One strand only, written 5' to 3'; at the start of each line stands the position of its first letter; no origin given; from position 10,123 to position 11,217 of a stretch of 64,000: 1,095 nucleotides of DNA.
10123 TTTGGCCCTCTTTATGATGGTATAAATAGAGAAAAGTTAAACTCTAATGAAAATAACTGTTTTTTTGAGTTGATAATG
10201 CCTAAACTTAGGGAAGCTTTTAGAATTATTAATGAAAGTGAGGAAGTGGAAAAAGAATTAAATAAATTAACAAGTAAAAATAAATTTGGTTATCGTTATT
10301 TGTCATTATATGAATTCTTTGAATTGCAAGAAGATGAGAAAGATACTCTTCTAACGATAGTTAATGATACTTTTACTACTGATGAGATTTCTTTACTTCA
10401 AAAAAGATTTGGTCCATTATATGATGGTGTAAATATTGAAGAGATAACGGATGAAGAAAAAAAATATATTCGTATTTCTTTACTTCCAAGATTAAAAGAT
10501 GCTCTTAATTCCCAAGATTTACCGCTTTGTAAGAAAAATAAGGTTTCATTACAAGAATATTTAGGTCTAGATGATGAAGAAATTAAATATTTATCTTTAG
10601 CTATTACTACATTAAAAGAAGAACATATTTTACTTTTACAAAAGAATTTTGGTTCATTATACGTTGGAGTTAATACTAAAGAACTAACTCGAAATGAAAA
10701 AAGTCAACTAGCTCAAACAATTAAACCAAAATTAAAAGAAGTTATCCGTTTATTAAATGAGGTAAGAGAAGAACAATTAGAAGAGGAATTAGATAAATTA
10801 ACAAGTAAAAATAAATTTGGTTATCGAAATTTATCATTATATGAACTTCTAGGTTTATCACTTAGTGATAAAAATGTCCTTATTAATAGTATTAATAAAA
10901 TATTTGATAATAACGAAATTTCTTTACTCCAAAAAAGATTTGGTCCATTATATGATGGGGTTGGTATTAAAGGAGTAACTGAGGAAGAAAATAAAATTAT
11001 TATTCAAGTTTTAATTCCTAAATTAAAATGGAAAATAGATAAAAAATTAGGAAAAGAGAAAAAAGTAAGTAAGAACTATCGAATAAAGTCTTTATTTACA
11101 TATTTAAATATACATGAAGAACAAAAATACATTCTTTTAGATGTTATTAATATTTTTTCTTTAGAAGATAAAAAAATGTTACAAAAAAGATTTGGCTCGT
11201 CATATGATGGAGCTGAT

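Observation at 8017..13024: Giant array of sigma-70 region-4-like modules translationally coupled to a divergent sigma-like protein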

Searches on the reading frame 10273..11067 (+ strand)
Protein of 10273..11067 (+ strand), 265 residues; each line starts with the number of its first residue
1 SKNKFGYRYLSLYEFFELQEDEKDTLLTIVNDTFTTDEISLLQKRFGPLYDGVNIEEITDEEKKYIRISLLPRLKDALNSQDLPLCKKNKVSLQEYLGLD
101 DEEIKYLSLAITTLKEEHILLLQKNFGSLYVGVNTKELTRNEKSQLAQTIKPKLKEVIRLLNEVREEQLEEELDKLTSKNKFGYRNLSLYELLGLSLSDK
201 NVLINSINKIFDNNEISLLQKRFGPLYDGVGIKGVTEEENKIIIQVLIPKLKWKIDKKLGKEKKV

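Call 36: predict_structure(alignment_id=A5)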
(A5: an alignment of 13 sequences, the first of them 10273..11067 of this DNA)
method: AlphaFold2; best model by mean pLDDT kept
length: 265 residues; sequences in the alignment: 13
mean_pLDDT: 85.2   pTM: 0.52
mean pLDDT of the five models: 85.2, 84.2, 83.4, 83.1, 82.3
residues with pLDDT >= 90: 110; 70-90: 134; 50-70: 10; < 50: 11
segments of 3 or more residues with pLDDT < 50: 82-88
pLDDT, mean of each block of 10 residues (from residue 1): 71 83 83 89 93 90 88 79 44 90 86 90 87 79 93 91 82 83 86 88 93 96 91 90 95 89 55
secondary structure, 60 per line:
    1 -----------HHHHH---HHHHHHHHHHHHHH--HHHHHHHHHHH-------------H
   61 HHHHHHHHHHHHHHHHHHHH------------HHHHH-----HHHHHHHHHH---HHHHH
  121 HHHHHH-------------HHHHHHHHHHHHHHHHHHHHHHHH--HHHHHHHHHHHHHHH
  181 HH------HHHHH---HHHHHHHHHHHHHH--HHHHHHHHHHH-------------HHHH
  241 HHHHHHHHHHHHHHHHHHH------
elements in order: H12-16 H20-33 H36-46 H60-80 H93-97 H103-112 H116-126 H140-163 H166-182 H189-193 H197-210 H213-223 H237-259
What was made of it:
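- On Sigma70_r4 domain (modules of the giant): The AlphaFold model has a 13-residue loop and then a single long helix (call 36).
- Module fold: call 36 (pLDDT 85; short helix, helix, helix, 13-residue loop, long helix; the linker between the first two modules has low confidence; pTM 0.52). The AlphaFold model shows no helix-turn-helix after RFG (call 36).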

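Call 38: fold_search(model_id=the predicted structure, library=pdb)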
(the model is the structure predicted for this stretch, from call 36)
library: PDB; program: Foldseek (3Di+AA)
matches with E <= 10: 17; with E <= 0.001: 0
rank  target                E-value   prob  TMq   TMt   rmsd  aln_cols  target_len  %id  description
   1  3qkc_A                2.1e+00  0.04  0.14  0.14  20.9       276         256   12  CRYSTAL STRUCTURE OF geranyl diphosphate synthase small subunit from Antirrhinum majus (released 2011-02-16)
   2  9do0_A                4.6e+00  0.02  0.14  0.07  21.9       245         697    8  Human ClC-3 (released 2025-04-02)
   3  8qu6_F                4.6e+00  0.02  0.13  0.11  25.7       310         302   11  Mycobacterium smegnatis RNA polymerase transcription initiation complex with SigmaA, RbpA, HelD and an upstream-fork p (released 2024-10-02)
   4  8glx_A                4.8e+00  0.04  0.14  0.10  21.0       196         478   14  CryoEM structure of the TnsC(1-503)-TnsD(1-318)-DNA complex in a 6:2:1 stoichiometry from E. coli Tn7 (released 2024-07-31)
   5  6bzh_C                6.7e+00  0.02  0.13  0.16  15.4       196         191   12  Structure of mouse RIG-I tandem CARDs (released 2018-01-17)
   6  6xl9_F                7.4e+00  0.02  0.12  0.08  24.3       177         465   14  Cryo-EM structure of EcmrR-RNAP-promoter initial transcribing complex with 3-nt RNA transcript (EcmrR-RPitc-3nt) (released 2021-04-07)
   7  9gdo_F                7.4e+00  0.02  0.12  0.08  23.8       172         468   14  Cryo-EM structure of Vibrio cholerae RNA polymerase holoenzyme bound to an ompU promoter DNA fragment (released 2025-12-17)
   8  7s0d_A                7.4e+00  0.01  0.12  0.05  27.2       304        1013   13  Structure of the SARS-CoV-2 S 6P trimer in complex with neutralizing antibody N-612-014 (released 2021-10-06)
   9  7bxo_G                7.7e+00  0.02  0.13  0.20  14.8       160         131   15  Crystal structure of the toxin-antitoxin with AMP-PNP (released 2020-09-30)
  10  6bpp_B                7.7e+00  0.01  0.12  0.07  24.9       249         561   12  E. coli MsbA in complex with LPS and inhibitor G092 (released 2018-05-02)
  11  4g7h_P                8.5e+00  0.04  0.15  0.12  22.4       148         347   15  Crystal structure of Thermus thermophilus transcription initiation complex (released 2012-10-31)
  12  5ipl_F                8.5e+00  0.02  0.12  0.12  17.4       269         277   12  SigmaS-transcription initiation complex with 4-nt nascent RNA (released 2016-03-30)
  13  9ukn_F                8.9e+00  0.02  0.11  0.10  23.7       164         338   14  CryoEM structure of the T.thermophilus transcription initiation complex (released 2025-10-22)
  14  3mem                  8.9e+00  0.02  0.20  0.14  20.4       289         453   13  Crystal structure of a Putative signal transduction protein (Maqu_0641) from MARINOBACTER AQUAEOLEI VT8 at 2.25 A resolu (released 2010-05-19)
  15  6w7d_B                8.9e+00  0.02  0.15  0.14  19.1       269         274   13  K2P2.1 (TREK-1), 10 mM K+ (released 2021-01-27)
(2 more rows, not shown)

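Call 42: fold_search(model_id=the predicted structure, library=viral)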
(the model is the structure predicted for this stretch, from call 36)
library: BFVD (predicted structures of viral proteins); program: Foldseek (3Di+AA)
matches with E <= 10: 41; with E <= 0.001: 0
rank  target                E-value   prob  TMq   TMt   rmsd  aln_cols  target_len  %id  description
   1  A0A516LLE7            2.2e+00  0.08  0.14  0.20  16.0       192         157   14  (no name in the UniProt tables at hand)
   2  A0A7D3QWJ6            2.7e+00  0.05  0.18  0.13  23.1       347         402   12  Uncharacterized protein [Fadolivirus FV1/VV64]
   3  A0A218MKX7            2.9e+00  0.02  0.13  0.06  23.7       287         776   15  Uncharacterized protein [uncultured virus]
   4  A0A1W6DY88            3.6e+00  0.02  0.13  0.09  20.0       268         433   16  Putative RNA polymerase sigma factor [Aeromonas phage phiA8-29]
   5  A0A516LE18            3.6e+00  0.02  0.10  0.09  25.1       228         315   19  (no name in the UniProt tables at hand)
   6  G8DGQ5                4.8e+00  0.02  0.11  0.11  23.7       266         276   11  (no name in the UniProt tables at hand)
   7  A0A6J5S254            5.1e+00  0.04  0.12  0.21  18.5       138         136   17  Sigma70_r4 domain containing protein [uncultured Caudovirales phage]
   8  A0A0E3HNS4            5.1e+00  0.04  0.17  0.19  19.7       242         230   17  Subfamily RNA polymerase sigma-70 subunit [Synechococcus phage ACG-2014f]
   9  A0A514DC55            5.1e+00  0.01  0.12  0.08  20.3       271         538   11  (no name in the UniProt tables at hand)
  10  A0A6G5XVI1            5.3e+00  0.01  0.12  0.07  25.2       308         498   11  (no name in the UniProt tables at hand)
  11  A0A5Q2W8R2            5.6e+00  0.01  0.09  0.07  50.2       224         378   12  (no name in the UniProt tables at hand)
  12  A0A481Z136            6.2e+00  0.02  0.15  0.08  19.1       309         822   13  Uncharacterized protein [Mimivirus LCMiAC01]
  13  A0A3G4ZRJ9            6.5e+00  0.02  0.13  0.12  24.5       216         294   12  Uncharacterized protein [Terrestrivirus sp.]
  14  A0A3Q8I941            6.5e+00  0.01  0.12  0.05  39.5       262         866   17  (no name in the UniProt tables at hand)
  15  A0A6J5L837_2          6.5e+00  0.01  0.11  0.05  26.0       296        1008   14  Uncharacterized protein [uncultured Caudovirales phage]
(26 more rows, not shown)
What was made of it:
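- Foldseek of the tri-module finds nothing significant (calls 38, 42).
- Tried and rejected: Sigma factors recur among the weak hits, but at probability <=0.04 (calls 38, 42).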
